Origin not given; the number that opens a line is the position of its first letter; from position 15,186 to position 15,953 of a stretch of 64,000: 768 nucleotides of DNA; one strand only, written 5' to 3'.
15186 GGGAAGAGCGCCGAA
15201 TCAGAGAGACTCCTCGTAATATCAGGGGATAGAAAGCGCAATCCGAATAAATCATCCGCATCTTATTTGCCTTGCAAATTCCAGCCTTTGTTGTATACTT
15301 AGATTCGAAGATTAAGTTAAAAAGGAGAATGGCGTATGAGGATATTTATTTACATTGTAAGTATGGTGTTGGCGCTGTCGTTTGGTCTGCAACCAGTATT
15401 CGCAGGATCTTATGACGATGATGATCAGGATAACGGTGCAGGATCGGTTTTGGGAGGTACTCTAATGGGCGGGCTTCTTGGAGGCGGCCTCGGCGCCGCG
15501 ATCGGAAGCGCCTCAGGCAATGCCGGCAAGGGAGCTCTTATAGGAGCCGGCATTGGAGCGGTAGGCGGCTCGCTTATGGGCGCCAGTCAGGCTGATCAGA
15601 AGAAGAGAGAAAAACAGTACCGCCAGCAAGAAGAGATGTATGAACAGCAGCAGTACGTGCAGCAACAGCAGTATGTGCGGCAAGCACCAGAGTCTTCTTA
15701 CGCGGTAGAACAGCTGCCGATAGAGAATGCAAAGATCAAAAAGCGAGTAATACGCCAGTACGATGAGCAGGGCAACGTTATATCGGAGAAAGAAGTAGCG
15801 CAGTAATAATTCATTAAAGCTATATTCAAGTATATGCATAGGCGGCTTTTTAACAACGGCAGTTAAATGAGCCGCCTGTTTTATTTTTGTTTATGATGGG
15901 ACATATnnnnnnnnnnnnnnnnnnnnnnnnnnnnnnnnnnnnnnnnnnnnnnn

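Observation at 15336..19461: Two paralogous secreted glycine-zipper, Gln/Tyr-rich proteins bracket the oxidase-larA operon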

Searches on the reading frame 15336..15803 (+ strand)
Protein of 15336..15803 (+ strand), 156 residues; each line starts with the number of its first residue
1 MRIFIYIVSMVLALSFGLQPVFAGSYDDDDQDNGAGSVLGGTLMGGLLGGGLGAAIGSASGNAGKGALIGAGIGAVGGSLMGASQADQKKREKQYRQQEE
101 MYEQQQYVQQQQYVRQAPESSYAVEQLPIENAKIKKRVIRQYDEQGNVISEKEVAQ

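Call 6: search_protein_families(library=pfam, proteins=[window:15336-15803:+], max_evalue=1)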
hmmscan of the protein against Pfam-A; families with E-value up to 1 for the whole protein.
window:15336-15803:+ (156 aa): 9 families
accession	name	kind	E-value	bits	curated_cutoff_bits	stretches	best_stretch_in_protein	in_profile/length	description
PF13488.11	Gly-zipper_Omp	-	3e-08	33.9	25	1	44-86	1-43/46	Glycine zipper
PF13441.11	Gly-zipper_YMGG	-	6.9e-06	26.1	28.9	1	41-83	2-44/45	YMGG-like Gly-zipper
PF13436.11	Gly-zipper_OmpA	-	9.6e-05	22.5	27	1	40-81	2-43/44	Glycine-zipper domain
PF05433.20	Rick_17kDa_Anti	-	0.00027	21.2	24.2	1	40-82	1-43/43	Glycine zipper 2TM domain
PF12698.13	ABC2_membrane_3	-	0.00065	19.3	31.6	1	4-82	216-287/347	ABC-2 family transporter protein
PF04391.17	DUF533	-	0.0074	16.3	29.6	1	41-105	5-65/178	Protein of unknown function (DUF533)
PF11981.13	DUF3482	-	0.039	13.8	29.2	1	20-103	128-210/293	Domain of unknown function (DUF3482)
PF02466.24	Tim17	-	0.36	11.6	32.7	1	63-102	5-46/111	Tim17/Tim22/Tim23/Pmp24 family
PF14138.11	COX16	-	0.71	10.7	27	0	8-32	8-32/79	Cytochrome c oxidase assembly protein COX16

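Call 11: find_homologous_proteins(query=window:15336-15803:+, max_evalue=0.001)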
Query window:15336-15803:+ (156 aa): 420 proteins with E <= 0.001 among 3386 candidates; the best 120 are listed.
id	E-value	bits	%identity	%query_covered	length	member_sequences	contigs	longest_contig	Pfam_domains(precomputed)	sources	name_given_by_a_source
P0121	9.1e-42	161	54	99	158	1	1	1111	PF13441.13,PF13488.12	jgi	-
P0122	4.8e-37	145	56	88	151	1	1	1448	PF13441.13,PF13488.12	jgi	jgi:uncharacterized protein YcfJ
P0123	3.7e-35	139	53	99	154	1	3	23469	PF13441.13,PF13436.12,PF13488.12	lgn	-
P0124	4.1e-35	139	49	99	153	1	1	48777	PF13441.13,PF13436.12,PF13488.12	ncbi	ncbi:MAG: glycine zipper domain-containing protein [Candidatus Omnitrophota bacterium]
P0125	9.0e-35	138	50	100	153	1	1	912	PF13441.13,PF13488.12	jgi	jgi:osmotically inducible lipoprotein OsmB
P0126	2.0e-34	137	51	99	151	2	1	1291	PF13488.12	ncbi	-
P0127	1.8e-33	134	54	97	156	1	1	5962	PF13441.13,PF04391.18,PF13488.12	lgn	-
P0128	1.1e-32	131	54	67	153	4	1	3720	PF13441.13,PF13488.12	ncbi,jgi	jgi:uncharacterized membrane protein YebE (DUF533 family)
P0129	2.7e-32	130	51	100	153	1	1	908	PF13441.13,PF13436.12,PF13488.12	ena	-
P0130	7.1e-32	129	50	95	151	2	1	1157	PF13441.13,PF13436.12,PF13488.12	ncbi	-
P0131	3.5e-31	126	53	40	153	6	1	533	PF13441.13,PF13488.12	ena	-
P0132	7.7e-31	125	52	99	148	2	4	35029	PF13441.13,PF13436.12,PF13488.12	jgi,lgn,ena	-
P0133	2.3e-30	124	52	99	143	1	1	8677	PF13441.13,PF13436.12,PF13488.12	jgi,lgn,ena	-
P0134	1.2e-29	121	45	96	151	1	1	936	PF13441.13,PF13436.12,PF13488.12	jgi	-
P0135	1.4e-29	121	49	97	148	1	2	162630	PF13441.13,PF13436.12,PF13488.12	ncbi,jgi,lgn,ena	-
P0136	1.7e-29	121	56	83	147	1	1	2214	PF13441.13,PF13436.12,PF13488.12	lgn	-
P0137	1.6e-28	118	49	100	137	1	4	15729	PF13441.13,PF13488.12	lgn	-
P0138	6.8e-28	116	52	64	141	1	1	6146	PF13441.13,PF13436.12,PF13488.12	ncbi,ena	-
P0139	7.3e-28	116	48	100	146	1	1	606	PF13441.13,PF13436.12,PF13488.12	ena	-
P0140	1.6e-27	114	49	98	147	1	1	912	PF13441.13,PF13488.12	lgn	-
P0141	3.1e-27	113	52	100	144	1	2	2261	PF13441.13,PF13488.12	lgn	-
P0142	4.7e-27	113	54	99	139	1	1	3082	PF13441.13,PF13488.12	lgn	-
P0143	1.6e-26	111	40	70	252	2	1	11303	PF13441.13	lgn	-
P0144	8.0e-26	109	52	99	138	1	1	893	PF13441.13,PF13436.12,PF13488.12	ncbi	-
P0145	9.1e-26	109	50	75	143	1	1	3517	PF13441.13,PF13436.12,PF13488.12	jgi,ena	-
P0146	1.0e-25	109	49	99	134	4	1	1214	PF13441.13,PF13436.12,PF13488.12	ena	-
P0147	1.2e-25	108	51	62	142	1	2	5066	PF13441.13,PF13436.12,PF13488.12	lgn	-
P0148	1.6e-25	108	47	100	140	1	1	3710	PF13441.13,PF13436.12,PF13488.12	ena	-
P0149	2.7e-25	107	51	83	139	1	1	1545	PF13441.13,PF13488.12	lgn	-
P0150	5.7e-25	106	55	88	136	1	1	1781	PF13441.13,PF13488.12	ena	-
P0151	6.4e-25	106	50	100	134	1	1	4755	PF13488.12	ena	-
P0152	7.1e-25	106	49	99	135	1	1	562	PF13441.13,PF13436.12,PF13488.12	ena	-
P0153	9.7e-25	105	50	99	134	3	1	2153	PF13441.13,PF13436.12,PF13488.12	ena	-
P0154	1.2e-24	105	45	96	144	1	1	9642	PF13441.13,PF13436.12,PF13488.12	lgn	-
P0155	1.2e-24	105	50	97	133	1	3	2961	PF13441.13,PF13436.12,PF13488.12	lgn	-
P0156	1.6e-24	105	41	70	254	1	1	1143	PF13441.13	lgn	-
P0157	2.0e-24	104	48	99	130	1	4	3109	PF13441.13,PF13488.12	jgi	jgi:outer membrane lipoprotein SlyB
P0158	2.1e-24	104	48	100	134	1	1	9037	PF13441.13,PF13488.12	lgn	-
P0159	2.2e-24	104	49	99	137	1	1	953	PF13441.13,PF13488.12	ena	-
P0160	3.1e-24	104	52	98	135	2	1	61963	PF13441.13,PF13488.12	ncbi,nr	ncbi:MAG: hypothetical protein JW919_07045 [Candidatus Omnitrophica bacterium]|nr:hypothetical prote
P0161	3.4e-24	104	49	99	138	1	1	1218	PF13488.12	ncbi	-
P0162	3.4e-24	104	50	99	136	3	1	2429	PF13441.13,PF13436.12,PF13488.12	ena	-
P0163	3.4e-24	104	50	99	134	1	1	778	PF13488.12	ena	-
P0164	3.5e-24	104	44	100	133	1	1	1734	PF13441.13,PF13488.12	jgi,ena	-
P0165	3.8e-24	103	55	82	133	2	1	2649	PF13441.13,PF13436.12,PF13488.12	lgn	-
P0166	4.2e-24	103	48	63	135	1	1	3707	PF13441.13,PF13436.12,PF13488.12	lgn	-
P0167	4.5e-24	103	43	81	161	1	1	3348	PF13441.13,PF13488.12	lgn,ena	-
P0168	6.1e-24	103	54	93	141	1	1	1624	PF13441.13,PF13436.12,PF13488.12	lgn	-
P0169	6.6e-24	103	48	39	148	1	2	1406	PF13441.13,PF13488.12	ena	-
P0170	8.4e-24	102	68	23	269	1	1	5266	PF13441.13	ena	-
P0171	1.0e-23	102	41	70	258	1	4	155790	-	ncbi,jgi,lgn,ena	-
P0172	1.1e-23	102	48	99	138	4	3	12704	PF13441.13,PF13488.12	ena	-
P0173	1.3e-23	102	47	99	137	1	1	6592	PF13441.13,PF13488.12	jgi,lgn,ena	-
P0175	3.0e-23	101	50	68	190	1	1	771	PF20125.5,PF13488.12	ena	-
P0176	3.2e-23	100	41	96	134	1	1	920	PF13441.13,PF13436.12,PF13488.12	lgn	-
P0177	4.2e-23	100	39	87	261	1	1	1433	PF13441.13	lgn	-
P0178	4.8e-23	100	46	64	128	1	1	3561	PF13441.13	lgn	-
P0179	5.0e-23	100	46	100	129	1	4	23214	PF13441.13,PF13488.12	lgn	-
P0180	5.2e-23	100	46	99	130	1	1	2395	PF13441.13,PF13436.12,PF13488.12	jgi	-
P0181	5.3e-23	100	34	86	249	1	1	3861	PF13441.13,PF13436.12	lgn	-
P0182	5.3e-23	100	41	97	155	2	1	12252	PF13441.13,PF13436.12,PF13488.12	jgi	-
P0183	6.9e-23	99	37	70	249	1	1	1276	PF13441.13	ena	-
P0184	8.3e-23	99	38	87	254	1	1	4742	PF13441.13,PF13436.12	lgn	-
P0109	8.6e-23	99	38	56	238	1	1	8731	PF13441.13,PF13436.12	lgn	-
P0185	8.8e-23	99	49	96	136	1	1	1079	PF13441.13,PF13488.12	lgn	-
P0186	1.1e-22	99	52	64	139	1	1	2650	PF13441.13,PF13488.12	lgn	-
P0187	1.6e-22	98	45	55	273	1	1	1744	PF13441.13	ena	-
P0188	1.8e-22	98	44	98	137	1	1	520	PF13441.13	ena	-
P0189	2.0e-22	98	45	99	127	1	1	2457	PF13441.13,PF13488.12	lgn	-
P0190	2.5e-22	98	42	66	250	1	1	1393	PF13441.13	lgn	-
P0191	2.7e-22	97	33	90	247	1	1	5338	PF13441.13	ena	-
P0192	2.9e-22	97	46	99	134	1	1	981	PF13441.13,PF13436.12,PF13488.12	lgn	-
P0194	4.2e-22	97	40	67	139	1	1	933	PF13441.13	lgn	-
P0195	4.7e-22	97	46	100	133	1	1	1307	PF13488.12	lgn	-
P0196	4.8e-22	97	46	100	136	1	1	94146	PF13441.13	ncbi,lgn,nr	ncbi:MAG: hypothetical protein PHI58_01090 [Candidatus Omnitrophica bacterium]|nr:hypothetical prote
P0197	5.1e-22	97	41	49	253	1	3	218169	PF13441.13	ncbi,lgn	-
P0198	6.2e-22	96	39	70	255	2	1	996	PF13441.13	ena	-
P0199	8.8e-22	96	45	72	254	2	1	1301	PF13441.13,PF13436.12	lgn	-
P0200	1.1e-21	95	45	99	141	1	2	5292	PF13441.13,PF13436.12,PF13488.12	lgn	-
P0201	1.7e-21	95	40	70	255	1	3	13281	PF13441.13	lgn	-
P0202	2.1e-21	95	34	87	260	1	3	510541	PF13441.13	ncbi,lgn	-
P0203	2.5e-21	94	46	96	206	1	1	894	PF13441.13,PF03551.21,PF13488.12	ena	-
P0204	2.8e-21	94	40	60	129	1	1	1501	PF13441.13,PF13488.12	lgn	-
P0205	3.1e-21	94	42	72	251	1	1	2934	PF13441.13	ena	-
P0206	3.4e-21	94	49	65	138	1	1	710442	PF13441.13,PF13488.12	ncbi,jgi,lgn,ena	ncbi:MAG: glycine zipper domain-containing protein [Candidatus Omnitrophota bacterium]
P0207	3.5e-21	94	48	63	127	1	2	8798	PF13441.13,PF13488.12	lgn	-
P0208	4.5e-21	94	45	100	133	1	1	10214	PF13488.12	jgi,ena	-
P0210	6.7e-21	93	49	63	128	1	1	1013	PF13441.13,PF13436.12,PF13488.12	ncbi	-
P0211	8.3e-21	93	48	100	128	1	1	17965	PF13441.13,PF13436.12,PF13488.12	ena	-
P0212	8.3e-21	93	44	100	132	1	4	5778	PF13441.13,PF13488.12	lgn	-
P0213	8.8e-21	93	43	70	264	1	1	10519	PF13441.13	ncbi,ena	-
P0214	9.1e-21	93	44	96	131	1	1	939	PF13441.13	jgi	-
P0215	1.1e-20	92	45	99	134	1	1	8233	PF13441.13,PF13488.12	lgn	-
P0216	1.2e-20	92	41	72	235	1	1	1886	PF13441.13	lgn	-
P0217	1.2e-20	92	45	99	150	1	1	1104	PF13441.13,PF13436.12,PF13488.12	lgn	-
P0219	1.5e-20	92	42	99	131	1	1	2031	PF13488.12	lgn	-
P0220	1.6e-20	92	47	65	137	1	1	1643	PF13488.12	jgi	-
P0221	1.9e-20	91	44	64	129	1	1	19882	PF13441.13,PF13488.12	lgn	-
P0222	2.2e-20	91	45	99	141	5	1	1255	PF13441.13,PF13436.12,PF13488.12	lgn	-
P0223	3.6e-20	91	37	70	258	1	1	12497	PF13441.13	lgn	-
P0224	3.8e-20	90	36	72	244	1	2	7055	PF13441.13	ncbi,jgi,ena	-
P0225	4.9e-20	90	75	15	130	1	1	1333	PF13441.13,PF27000.1,PF13488.12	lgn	-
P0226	7.0e-20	90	40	60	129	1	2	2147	PF13441.13,PF13488.12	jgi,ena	jgi:hypothetical protein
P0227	8.1e-20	89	40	70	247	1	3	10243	PF13441.13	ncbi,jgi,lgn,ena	-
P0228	9.4e-20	89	44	96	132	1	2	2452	PF13441.13,PF13488.12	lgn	-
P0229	9.6e-20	89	41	63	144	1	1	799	PF13441.13,PF13488.12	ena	-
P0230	9.6e-20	89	35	76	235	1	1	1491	PF13441.13,PF13436.12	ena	-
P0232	1.2e-19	89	41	72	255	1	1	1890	PF13441.13,PF13436.12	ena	-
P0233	1.3e-19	89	35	89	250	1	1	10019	PF13441.13,PF13436.12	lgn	-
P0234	1.7e-19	88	42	65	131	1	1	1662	PF13441.13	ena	-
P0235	1.8e-19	88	42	72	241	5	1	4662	PF13441.13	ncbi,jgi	-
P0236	1.9e-19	88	43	70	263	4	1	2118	PF13441.13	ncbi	-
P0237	2.7e-19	88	38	99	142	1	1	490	PF13441.13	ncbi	-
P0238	5.1e-19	87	47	100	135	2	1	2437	PF13441.13,PF13436.12,PF13488.12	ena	-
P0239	7.4e-19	86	44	95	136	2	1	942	PF13441.13,PF13436.12,PF13488.12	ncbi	-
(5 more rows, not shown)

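Call 20: search_protein_families(library=ncbifam, proteins=[window:15336-15803:+], max_evalue=0.01)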
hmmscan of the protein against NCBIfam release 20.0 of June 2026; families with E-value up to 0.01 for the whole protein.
window:15336-15803:+ (156 aa): 5 families
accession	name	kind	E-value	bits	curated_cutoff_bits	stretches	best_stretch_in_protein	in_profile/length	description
NF053611.1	YiaD_Gzip_OmpA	equivalog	8.7e-09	35.4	175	1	34-101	21-87/206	YiaD family glycine zipper/OmpA-like lipoprotein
NF053612.1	anchor_PA1041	equivalog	0.00058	19.9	250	1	42-79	37-72/236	PA1041 family peptidoglycan-binding anchor lipoprotein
NF007804.1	PRK10510.1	equivalog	0.00076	18.9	307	1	6-82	6-78/219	OmpA family lipoprotein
NF053524.1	thylo_ssl2009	equivalog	0.0032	18.2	58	1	63-111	7-55/90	ssl2009 family thylakoid membrane protein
NF038224.1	OmpA_like_CmpA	equivalog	0.0051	16.4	300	1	49-99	44-94/233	C-OmpA-like family protein CmpA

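Call 22: find_encoding_contigs(protein=P0202, flank=7000, max_places=1)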
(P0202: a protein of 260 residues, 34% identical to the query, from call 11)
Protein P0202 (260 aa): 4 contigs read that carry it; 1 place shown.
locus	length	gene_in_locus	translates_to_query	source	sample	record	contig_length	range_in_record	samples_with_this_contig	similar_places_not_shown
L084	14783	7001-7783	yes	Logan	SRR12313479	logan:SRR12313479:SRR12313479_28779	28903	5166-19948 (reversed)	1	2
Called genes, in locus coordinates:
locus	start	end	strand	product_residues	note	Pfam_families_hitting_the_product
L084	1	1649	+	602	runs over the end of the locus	PF03460:NIR_SIR_ferr, PF01077:NIR_SIR, PF03460:NIR_SIR_ferr, PF01077:NIR_SIR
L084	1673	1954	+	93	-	-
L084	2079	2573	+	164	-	-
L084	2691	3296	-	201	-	-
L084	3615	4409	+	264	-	PF00303:Thymidylat_synt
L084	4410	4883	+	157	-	PF00186:DHFR_1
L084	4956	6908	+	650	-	PF23914:TPR_CcmH_CycH, PF14559:TPR_19 (weak), PF13414:TPR_11 (weak), PF13424:TPR_12, PF00515:TPR_1, PF13414:TPR_11, PF13424:TPR_12, PF00515:TPR_1, +15 more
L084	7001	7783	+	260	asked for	PF13441:Gly-zipper_YMGG (faint)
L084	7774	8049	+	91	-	-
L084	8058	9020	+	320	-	PF08331:QueG_DUF1730, PF00037:Fer4 (faint), PF13484:Fer4_16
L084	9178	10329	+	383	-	PF00899:ThiF, PF00581:Rhodanese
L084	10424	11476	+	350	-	PF01368:DHH, PF02272:DHHA1 (weak)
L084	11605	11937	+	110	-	-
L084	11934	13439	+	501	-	PF02789:Peptidase_M17_N, PF00883:Peptidase_M17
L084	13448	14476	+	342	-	PF08240:ADH_N, PF00107:ADH_zinc_N, PF13602:ADH_zinc_N_2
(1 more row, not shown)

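Call 23: find_encoding_contigs(protein=P0171, flank=7000, max_places=1)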
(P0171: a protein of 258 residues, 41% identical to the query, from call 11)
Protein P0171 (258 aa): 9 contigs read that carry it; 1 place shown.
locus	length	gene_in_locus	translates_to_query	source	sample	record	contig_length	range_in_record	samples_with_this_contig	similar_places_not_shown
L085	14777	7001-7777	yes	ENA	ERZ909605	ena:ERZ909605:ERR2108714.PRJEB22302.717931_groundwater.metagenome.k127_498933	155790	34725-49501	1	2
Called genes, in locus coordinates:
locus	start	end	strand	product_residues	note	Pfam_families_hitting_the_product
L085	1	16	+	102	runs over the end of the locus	-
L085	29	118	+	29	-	-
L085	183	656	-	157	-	-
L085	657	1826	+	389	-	PF00155:Aminotran_1_2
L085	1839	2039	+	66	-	-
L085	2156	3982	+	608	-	PF03460:NIR_SIR_ferr, PF01077:NIR_SIR, PF03460:NIR_SIR_ferr, PF01077:NIR_SIR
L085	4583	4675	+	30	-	-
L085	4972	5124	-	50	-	-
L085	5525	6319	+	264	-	PF00303:Thymidylat_synt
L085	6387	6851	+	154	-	PF00186:DHFR_1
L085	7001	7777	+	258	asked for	-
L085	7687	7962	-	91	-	-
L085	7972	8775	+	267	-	PF08331:QueG_DUF1730, PF13187:Fer4_9 (faint), PF00037:Fer4 (faint), PF13484:Fer4_16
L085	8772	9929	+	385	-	PF00266:Aminotran_5, PF01041:DegT_DnrJ_EryC1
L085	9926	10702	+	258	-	PF00535:Glycos_transf_2 (faint)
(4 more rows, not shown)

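Call 24: find_encoding_contigs(protein=P0197, flank=7000, max_places=1)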
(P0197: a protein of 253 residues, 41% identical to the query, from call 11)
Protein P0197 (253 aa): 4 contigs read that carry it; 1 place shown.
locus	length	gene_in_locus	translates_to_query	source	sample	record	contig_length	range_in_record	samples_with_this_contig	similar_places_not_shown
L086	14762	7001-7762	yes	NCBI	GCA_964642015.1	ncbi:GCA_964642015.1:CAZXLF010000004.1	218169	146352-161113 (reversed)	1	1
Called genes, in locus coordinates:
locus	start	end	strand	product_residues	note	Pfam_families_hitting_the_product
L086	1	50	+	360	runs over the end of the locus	PF00072:Response_reg, PF13487:HD_5, PF01966:HD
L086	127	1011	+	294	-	PF04116:FA_hydroxylase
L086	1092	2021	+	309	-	PF04116:FA_hydroxylase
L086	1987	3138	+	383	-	PF13641:Glyco_tranf_2_3, PF00535:Glycos_transf_2, PF10111:Glyco_tranf_2_2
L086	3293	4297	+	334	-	PF13354:Beta-lactamase2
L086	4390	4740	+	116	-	-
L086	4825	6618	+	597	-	PF02554:CstA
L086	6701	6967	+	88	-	-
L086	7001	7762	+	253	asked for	PF13441:Gly-zipper_YMGG (faint)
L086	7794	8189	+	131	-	-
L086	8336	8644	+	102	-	-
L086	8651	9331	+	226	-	PF00072:Response_reg, PF00486:Trans_reg_C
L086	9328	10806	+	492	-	PF00672:HAMP (weak), PF00512:HisKA, PF02518:HATPase_c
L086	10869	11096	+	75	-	-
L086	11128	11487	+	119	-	-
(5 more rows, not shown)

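Call 34: search_solved_structures(query=A4, max_evalue=1, show_alignments=2)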
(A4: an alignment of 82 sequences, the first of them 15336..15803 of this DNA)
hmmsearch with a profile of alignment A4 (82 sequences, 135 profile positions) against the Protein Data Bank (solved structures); distinct sequences matched with E-value up to 1: 1.
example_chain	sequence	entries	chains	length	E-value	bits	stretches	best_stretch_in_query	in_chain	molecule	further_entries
1xu0_A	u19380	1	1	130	0.42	13.8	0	64-94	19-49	prion protein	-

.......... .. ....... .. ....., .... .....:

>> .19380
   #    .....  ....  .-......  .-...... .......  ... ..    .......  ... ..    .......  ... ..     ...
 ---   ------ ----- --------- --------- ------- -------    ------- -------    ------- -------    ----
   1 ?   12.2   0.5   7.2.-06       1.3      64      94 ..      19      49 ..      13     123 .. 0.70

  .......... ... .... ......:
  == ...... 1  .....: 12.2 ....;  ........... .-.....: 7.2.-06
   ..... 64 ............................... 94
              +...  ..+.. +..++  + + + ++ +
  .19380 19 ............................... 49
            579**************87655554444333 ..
